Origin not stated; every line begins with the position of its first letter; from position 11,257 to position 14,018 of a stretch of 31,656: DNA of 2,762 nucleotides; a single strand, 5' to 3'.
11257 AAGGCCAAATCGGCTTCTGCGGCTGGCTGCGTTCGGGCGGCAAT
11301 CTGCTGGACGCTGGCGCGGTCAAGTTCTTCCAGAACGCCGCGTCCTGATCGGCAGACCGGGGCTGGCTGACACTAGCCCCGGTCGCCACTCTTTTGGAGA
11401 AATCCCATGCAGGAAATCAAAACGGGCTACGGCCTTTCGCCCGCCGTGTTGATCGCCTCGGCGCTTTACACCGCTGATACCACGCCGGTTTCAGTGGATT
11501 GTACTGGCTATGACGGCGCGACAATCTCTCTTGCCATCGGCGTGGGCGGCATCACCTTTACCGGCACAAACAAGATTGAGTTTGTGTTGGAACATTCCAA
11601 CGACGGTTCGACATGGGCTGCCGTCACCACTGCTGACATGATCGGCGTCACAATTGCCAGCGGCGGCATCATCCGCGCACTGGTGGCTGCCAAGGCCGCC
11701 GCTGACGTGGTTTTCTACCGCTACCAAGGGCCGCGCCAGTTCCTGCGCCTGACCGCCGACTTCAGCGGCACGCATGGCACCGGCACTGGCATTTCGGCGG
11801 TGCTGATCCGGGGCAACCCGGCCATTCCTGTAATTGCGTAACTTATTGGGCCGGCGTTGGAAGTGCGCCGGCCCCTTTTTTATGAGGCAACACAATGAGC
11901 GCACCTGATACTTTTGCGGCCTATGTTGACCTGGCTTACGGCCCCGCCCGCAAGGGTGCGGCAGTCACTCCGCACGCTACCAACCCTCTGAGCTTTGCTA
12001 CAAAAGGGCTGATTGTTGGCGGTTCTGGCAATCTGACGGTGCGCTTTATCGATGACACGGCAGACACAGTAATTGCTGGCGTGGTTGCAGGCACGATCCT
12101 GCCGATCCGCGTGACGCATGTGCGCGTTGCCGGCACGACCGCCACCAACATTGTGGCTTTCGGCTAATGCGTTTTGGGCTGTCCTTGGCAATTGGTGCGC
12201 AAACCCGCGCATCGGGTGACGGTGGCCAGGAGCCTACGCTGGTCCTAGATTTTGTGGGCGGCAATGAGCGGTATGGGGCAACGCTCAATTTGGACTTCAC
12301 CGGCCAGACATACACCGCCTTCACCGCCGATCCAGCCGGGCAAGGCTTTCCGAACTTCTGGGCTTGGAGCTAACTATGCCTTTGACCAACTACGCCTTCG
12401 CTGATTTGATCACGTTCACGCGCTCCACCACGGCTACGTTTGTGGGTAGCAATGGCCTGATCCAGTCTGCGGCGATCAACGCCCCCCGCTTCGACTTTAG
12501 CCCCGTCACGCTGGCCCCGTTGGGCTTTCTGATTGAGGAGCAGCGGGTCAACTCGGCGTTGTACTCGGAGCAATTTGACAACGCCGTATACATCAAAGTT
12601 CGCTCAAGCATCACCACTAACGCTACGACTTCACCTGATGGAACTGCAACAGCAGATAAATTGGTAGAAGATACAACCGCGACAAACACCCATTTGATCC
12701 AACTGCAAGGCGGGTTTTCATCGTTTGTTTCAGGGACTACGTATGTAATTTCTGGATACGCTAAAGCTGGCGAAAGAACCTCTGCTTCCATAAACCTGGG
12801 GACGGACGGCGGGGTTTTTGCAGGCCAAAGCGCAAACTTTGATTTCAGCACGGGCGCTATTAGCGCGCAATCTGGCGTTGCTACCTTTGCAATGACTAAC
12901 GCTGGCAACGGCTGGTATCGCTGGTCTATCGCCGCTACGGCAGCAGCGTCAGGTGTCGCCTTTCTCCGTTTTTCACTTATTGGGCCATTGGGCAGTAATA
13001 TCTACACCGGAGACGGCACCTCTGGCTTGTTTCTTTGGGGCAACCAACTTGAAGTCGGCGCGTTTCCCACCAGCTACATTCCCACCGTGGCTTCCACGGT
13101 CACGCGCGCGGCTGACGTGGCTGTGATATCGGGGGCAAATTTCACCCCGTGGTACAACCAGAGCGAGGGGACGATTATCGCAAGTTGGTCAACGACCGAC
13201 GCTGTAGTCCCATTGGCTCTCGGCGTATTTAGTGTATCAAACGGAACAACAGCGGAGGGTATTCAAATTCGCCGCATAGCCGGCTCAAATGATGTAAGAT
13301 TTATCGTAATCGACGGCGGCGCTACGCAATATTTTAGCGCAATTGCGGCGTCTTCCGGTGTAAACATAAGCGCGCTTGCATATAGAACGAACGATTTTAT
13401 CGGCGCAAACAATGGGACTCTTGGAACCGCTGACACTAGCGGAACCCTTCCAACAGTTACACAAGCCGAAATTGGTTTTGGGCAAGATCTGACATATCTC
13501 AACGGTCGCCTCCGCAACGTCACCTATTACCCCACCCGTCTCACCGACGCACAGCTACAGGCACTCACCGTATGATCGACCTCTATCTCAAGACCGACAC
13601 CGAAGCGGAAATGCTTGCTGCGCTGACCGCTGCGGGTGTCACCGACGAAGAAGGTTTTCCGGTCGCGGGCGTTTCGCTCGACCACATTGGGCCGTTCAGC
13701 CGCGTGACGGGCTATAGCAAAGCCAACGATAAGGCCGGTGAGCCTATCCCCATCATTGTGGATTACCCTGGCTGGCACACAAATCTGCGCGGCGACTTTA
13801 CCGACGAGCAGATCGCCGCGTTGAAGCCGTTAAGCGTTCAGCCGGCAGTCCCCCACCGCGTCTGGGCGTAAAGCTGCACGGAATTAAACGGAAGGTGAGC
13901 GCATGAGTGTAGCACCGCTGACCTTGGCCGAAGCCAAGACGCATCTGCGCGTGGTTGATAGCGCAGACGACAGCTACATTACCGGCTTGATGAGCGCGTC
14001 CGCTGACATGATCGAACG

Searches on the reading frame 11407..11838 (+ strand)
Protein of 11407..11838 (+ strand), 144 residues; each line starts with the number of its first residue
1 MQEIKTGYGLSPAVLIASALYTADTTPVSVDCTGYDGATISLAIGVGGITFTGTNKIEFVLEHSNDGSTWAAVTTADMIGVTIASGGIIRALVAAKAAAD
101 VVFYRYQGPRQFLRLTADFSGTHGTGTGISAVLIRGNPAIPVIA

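Call 67: search_protein_families(library=pfam, proteins=[window:11407-11838:+], max_evalue=0.001)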
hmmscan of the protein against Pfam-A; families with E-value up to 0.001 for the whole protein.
window:11407-11838:+ (144 aa): 0 families

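Call 97: search_protein_families(library=phrogs, proteins=[window:11407-11838:+], max_evalue=0.001)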
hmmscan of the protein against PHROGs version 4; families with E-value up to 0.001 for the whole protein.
window:11407-11838:+ (144 aa): 1 family
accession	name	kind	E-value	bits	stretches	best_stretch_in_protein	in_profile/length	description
phrog_5707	-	unknown function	1.8e-12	48.3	1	9-139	8-130/134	-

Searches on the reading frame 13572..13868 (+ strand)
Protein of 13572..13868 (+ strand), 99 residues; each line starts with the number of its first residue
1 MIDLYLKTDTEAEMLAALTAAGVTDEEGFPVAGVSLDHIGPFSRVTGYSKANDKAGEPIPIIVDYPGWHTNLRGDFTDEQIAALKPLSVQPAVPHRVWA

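Call 97: search_protein_families(library=phrogs, proteins=[window:13572-13868:+], max_evalue=0.001)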
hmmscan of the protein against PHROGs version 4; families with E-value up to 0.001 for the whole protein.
window:13572-13868:+ (99 aa): 1 family
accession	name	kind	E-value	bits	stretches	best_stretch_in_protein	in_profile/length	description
phrog_18574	-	unknown function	5.1e-11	43.7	1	1-99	1-99/99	-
